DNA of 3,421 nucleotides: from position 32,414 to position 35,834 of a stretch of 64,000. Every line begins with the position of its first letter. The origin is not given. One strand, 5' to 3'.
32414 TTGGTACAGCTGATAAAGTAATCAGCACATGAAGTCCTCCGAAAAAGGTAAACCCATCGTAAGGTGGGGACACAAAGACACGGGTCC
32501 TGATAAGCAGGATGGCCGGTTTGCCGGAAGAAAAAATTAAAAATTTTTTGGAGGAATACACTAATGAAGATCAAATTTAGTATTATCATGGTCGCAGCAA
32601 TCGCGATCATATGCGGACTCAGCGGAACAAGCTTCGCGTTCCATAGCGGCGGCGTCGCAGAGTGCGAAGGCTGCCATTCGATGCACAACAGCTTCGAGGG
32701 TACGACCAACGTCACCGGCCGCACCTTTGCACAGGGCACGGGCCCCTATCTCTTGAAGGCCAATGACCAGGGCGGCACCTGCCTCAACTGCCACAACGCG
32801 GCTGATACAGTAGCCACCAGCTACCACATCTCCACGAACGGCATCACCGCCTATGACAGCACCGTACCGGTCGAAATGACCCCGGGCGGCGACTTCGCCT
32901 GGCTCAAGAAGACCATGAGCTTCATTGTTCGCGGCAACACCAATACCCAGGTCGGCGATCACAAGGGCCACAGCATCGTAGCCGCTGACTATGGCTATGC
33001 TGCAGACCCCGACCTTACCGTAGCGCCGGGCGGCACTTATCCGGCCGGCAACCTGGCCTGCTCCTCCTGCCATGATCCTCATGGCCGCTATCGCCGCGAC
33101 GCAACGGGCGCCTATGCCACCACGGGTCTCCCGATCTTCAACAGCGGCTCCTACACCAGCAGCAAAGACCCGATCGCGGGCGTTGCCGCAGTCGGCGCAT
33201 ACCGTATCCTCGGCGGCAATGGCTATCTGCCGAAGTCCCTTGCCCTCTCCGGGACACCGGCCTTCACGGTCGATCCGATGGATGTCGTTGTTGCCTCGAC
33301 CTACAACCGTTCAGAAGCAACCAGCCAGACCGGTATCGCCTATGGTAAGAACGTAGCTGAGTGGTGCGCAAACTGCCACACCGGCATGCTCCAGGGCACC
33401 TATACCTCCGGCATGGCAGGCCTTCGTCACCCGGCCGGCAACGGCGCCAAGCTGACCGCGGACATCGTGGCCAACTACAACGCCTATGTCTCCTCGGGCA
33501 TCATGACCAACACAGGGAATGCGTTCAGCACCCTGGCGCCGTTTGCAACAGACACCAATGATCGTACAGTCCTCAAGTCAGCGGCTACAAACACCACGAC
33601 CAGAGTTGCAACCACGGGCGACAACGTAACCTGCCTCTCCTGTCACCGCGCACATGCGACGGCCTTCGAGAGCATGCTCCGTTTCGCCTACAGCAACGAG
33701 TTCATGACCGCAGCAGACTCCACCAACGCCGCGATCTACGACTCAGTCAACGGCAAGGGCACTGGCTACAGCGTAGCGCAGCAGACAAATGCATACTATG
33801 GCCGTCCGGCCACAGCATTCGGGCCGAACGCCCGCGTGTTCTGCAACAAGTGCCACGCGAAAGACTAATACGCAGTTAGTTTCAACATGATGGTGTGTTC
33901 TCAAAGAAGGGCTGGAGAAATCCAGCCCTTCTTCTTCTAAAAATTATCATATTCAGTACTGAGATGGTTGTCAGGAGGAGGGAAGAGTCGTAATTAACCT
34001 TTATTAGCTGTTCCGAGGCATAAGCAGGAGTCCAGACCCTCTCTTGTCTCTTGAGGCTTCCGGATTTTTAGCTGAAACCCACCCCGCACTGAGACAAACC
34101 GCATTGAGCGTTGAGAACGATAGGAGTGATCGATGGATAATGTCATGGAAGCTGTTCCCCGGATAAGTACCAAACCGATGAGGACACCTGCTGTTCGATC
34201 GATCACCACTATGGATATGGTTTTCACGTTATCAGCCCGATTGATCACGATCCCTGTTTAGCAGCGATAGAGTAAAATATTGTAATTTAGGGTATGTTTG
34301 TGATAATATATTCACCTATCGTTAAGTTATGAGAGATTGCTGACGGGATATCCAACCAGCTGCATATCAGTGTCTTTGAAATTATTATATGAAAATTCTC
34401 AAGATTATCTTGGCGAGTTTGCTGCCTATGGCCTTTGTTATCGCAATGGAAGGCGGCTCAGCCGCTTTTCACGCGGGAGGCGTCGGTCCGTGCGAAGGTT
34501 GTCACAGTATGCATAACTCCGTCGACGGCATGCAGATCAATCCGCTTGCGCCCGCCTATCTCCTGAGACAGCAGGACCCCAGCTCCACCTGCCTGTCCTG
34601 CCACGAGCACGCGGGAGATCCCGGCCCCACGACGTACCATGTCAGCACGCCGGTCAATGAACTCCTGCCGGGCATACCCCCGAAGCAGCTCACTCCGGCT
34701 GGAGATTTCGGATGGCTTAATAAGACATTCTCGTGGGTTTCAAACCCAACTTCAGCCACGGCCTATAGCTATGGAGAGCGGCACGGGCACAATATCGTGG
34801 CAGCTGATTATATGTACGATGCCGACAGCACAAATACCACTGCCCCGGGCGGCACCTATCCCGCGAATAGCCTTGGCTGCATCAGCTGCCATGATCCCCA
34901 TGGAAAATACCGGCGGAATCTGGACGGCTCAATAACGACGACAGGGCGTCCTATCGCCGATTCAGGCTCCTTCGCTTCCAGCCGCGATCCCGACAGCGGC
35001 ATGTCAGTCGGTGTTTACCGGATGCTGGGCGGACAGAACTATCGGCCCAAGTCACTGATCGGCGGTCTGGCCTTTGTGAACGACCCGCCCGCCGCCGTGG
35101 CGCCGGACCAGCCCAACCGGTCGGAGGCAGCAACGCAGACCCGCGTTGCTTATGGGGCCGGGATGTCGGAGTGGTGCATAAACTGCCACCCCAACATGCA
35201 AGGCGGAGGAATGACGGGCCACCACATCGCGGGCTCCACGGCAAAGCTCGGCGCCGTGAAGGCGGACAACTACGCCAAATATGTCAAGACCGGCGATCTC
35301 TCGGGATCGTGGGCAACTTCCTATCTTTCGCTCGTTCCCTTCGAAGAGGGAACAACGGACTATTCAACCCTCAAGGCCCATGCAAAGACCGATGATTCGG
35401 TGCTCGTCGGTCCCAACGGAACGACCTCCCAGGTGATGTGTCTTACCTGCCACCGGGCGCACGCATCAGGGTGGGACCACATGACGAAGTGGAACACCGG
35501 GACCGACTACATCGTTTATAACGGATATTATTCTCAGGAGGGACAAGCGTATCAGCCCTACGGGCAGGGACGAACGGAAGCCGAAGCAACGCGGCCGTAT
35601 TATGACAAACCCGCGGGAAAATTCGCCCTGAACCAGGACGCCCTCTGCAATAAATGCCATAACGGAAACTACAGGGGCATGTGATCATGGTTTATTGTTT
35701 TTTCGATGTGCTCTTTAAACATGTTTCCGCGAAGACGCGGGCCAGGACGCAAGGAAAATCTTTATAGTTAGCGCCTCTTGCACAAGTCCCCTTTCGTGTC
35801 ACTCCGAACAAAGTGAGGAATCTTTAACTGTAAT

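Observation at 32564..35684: Tandem pair of OmcS-like hexaheme cytochromes, candidate cytochrome-nanowire subunits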

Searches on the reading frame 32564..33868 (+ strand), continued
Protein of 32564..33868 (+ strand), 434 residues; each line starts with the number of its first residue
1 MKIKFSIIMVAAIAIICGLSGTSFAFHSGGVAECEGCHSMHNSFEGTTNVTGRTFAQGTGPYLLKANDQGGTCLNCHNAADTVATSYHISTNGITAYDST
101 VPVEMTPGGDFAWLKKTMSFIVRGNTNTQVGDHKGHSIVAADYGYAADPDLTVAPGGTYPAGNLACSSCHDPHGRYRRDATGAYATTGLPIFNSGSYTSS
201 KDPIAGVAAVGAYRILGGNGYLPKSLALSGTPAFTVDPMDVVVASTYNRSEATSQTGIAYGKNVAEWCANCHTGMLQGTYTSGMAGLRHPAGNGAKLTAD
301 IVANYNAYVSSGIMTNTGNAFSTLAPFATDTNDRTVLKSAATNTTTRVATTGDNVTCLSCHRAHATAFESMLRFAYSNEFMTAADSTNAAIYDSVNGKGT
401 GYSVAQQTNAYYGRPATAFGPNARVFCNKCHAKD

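Call 79: list_cluster_members(proteins=[window:32564-33865:+, window:34428-35681:+, window:34389-35681:+, window:36027-37424:+])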
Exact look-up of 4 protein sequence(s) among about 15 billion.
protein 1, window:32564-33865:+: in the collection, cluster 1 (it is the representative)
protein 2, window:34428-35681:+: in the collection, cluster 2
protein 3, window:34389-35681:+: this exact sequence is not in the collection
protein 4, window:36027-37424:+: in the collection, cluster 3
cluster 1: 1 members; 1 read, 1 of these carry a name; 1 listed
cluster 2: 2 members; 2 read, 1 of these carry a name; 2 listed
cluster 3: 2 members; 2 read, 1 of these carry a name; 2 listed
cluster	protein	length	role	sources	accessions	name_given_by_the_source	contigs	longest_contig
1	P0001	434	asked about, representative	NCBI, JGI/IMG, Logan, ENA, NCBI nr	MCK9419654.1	MAG: cytochrome C [Nitrospirae bacterium] | cytochrome C [Nitrospirota bacterium]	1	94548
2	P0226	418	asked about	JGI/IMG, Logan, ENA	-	-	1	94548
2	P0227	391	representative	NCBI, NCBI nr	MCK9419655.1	MAG: cytochrome C [Nitrospirae bacterium] | cytochrome C [Nitrospirota bacterium]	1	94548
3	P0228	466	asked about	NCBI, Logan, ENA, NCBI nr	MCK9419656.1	MAG: beta-propeller fold lactonase family protein [Nitrospirae bacterium] | beta-propeller fold lactonase family protein [Nitrospirota bacterium]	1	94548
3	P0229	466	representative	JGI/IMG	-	-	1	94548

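Call 88: find_encoding_contigs(protein=P0044, flank=10000, max_places=2)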
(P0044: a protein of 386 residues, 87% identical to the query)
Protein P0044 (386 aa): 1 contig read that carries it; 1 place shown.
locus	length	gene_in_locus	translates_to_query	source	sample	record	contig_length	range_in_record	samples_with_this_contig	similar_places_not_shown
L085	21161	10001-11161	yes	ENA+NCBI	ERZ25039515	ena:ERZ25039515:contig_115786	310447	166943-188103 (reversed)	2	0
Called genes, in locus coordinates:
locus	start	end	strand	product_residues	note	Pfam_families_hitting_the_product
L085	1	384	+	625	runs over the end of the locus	PF13432:TPR_16, PF00515:TPR_1, PF13414:TPR_11, PF13432:TPR_16, PF00515:TPR_1, PF13371:TPR_9, PF13414:TPR_11, PF13431:TPR_17, +23 more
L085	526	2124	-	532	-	-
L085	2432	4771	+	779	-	PF09586:YfhO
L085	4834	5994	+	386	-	PF00535:Glycos_transf_2, PF26629:GT2_TM_C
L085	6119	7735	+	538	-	PF13432:TPR_16 (faint), PF00515:TPR_1 (faint), PF07719:TPR_2 (faint), PF13414:TPR_11 (faint), PF13431:TPR_17 (faint), PF13176:TPR_7 (faint), PF13424:TPR_12 (weak)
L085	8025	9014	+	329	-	-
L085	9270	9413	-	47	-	-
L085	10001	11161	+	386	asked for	PF14522:Cytochrome_C7 (faint), PF09699:Paired_CXXCH_1 (faint)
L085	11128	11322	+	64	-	-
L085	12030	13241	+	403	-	PF09699:Paired_CXXCH_1 (faint)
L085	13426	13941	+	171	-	-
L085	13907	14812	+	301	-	PF02239:Cytochrom_D1 (faint), PF10282:Lactonase (faint), PF21783:YNCE, PF22494:choice_anch_I (faint), PF25174:Beta-prop_THOC3 (weak)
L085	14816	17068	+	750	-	-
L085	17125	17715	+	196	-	PF13036:LpoB (weak)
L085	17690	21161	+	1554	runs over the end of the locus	PF26182:Ig_NUP210_5th (faint), PF21461:HL_N-beta (faint), PF26918:Ig_Eae (faint), PF18887:MBG_3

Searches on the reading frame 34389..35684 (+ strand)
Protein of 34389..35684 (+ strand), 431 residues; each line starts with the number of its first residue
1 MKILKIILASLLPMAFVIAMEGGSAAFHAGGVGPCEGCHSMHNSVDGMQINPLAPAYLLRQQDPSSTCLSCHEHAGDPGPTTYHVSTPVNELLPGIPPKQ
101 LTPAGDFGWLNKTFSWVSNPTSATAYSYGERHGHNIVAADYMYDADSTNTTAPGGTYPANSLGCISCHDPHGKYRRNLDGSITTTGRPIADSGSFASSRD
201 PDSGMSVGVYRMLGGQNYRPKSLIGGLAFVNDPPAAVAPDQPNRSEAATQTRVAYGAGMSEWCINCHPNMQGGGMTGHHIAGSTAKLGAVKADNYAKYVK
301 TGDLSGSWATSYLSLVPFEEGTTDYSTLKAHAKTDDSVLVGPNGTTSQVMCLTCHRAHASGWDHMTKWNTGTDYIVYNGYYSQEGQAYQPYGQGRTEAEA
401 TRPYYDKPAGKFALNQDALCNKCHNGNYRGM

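Call 4: search_solved_structures(query=window:34389-35684:+, show_alignments=2, max_evalue=0.01)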
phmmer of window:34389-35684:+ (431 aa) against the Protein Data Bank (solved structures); distinct sequences matched with E-value up to 0.01: 1.
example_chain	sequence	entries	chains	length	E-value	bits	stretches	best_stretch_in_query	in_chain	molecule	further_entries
6ef8_A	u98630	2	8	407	7.9e-133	447.1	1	27-425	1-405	C-type cytochrome OmcS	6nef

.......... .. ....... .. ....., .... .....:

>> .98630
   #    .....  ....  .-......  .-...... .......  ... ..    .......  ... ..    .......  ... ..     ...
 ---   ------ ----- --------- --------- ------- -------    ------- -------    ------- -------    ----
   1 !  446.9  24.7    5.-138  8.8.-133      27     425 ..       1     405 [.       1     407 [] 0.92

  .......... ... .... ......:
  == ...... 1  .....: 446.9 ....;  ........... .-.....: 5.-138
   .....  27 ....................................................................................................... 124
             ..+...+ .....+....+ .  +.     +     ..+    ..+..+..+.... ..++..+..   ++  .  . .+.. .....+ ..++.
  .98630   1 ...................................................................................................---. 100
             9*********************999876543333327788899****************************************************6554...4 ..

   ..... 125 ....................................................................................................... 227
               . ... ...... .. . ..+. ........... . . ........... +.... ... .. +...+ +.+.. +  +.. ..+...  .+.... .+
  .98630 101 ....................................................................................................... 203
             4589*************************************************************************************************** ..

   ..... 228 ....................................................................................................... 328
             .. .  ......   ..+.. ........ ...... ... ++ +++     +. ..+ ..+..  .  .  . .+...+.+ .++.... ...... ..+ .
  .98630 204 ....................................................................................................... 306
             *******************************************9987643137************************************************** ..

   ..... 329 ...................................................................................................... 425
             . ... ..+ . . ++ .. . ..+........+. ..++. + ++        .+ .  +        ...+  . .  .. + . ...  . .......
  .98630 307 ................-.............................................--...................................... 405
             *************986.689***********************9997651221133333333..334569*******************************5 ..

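Call 7: search_protein_families(library=pfam, proteins=[window:34389-35681:+], max_evalue=0.01)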
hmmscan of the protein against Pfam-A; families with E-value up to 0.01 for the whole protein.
window:34389-35681:+ (431 aa): 5 families
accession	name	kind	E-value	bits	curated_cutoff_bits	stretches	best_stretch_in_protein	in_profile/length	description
PF09699.15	Paired_CXXCH_1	-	8.6e-13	48.2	20.6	0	33-74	7-38/41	Doubled CXXCH motif (Paired_CXXCH_1)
PF22113.1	Mtrc-MtrF_II-IV_dom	-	0.00026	21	30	0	32-84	120-175/176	Outer membrane cytochrome MtrC/MtrF-like, domains II/IV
PF14522.11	Cytochrome_C7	-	0.00029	21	24.8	0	26-75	6-51/67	Cytochrome c7 and related cytochrome c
PF14537.11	Cytochrom_c3_2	-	0.0011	19.8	25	0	344-360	53-69/79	Cytochrome c3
PF02085.21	Cytochrom_CIII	-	0.0019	19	22.9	0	32-75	46-85/101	Class III cytochrome C family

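Call 8: search_protein_families(library=ncbifam, proteins=[window:34389-35681:+], max_evalue=0.01)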
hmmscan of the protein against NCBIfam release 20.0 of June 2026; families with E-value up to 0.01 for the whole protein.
window:34389-35681:+ (431 aa): 4 families
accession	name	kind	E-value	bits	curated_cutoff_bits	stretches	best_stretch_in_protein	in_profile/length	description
TIGR01905.1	paired_CXXCH_1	subfamily_domain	8.3e-08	32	25.2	0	348-366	6-24/41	doubled CXXCH domain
TIGR03508.1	decahem_SO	subfamily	8.1e-06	25.5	192.2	0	34-84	145-184/258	DmsE family decaheme c-type cytochrome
NF041028.1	decahem_GSU2203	exception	0.0039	16.4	325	0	35-74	70-110/317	GSU2203 family decaheme c-type cytochrome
TIGR03153.1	cytochr_NrfH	equivalog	0.0059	16.7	134.2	0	33-72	29-59/138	cytochrome c nitrite reductase small subunit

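Call 61: predict_structure(alignment_id=A3)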
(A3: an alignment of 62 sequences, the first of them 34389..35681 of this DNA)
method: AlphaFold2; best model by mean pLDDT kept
length: 431 residues; sequences in the alignment: 62
mean_pLDDT: 74.7   pTM: 0.79
mean pLDDT of the five models: 74.7, 72.6, 71.8, 70.6, 67.6
residues with pLDDT >= 90: 88; 70-90: 204; 50-70: 74; < 50: 65
segments of 3 or more residues with pLDDT < 50: 19-66, 273-276, 383-388, 428-431
pLDDT, mean of each block of 10 residues (from residue 1): 77 54 41 41 40 36 51 84 84 92 80 86 87 60 74 75 74 83 85 86 88 85 75 93 91 93 83 54 85 79 73 91 94 95 92 76 67 62 50 81 86 72 61 31
secondary structure, 60 per line:
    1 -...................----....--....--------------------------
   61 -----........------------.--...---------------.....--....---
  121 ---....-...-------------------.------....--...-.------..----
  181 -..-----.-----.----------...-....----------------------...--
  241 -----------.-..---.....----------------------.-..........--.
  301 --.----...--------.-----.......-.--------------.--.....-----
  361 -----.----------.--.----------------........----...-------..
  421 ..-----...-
elements in order: H2-20 E25-28 E31-34 H66-72 H107-111 E114-117 E124-127 E206-208 E236-238 H259-263 H288-297 H325-331 H351-354 H397-404 H419-422

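Call 64: fold_search(model_id=the predicted structure, library=pdb)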
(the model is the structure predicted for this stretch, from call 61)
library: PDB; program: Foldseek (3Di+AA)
matches with E <= 10: 3; with E <= 0.001: 1
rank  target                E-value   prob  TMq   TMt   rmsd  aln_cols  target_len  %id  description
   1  6ef8_A                6.7e-44  1.00  0.80  0.85   5.2       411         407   53  Cryo-EM of the OmcS nanowires from Geobacter sulfurreducens (released 2019-04-10)
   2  8wxb_Y                3.1e+00  0.02  0.07  0.07  10.3        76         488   12  Cryo-EM structure of the alpha-carboxysome shell vertex from Prochlorococcus MED4 (released 2024-01-31)
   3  7b5h_AH               9.5e+00  0.01  0.05  0.02   7.5        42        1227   19  Cryo-EM structure of the contractile injection system base plate from Anabaena PCC7120 (released 2022-02-23)
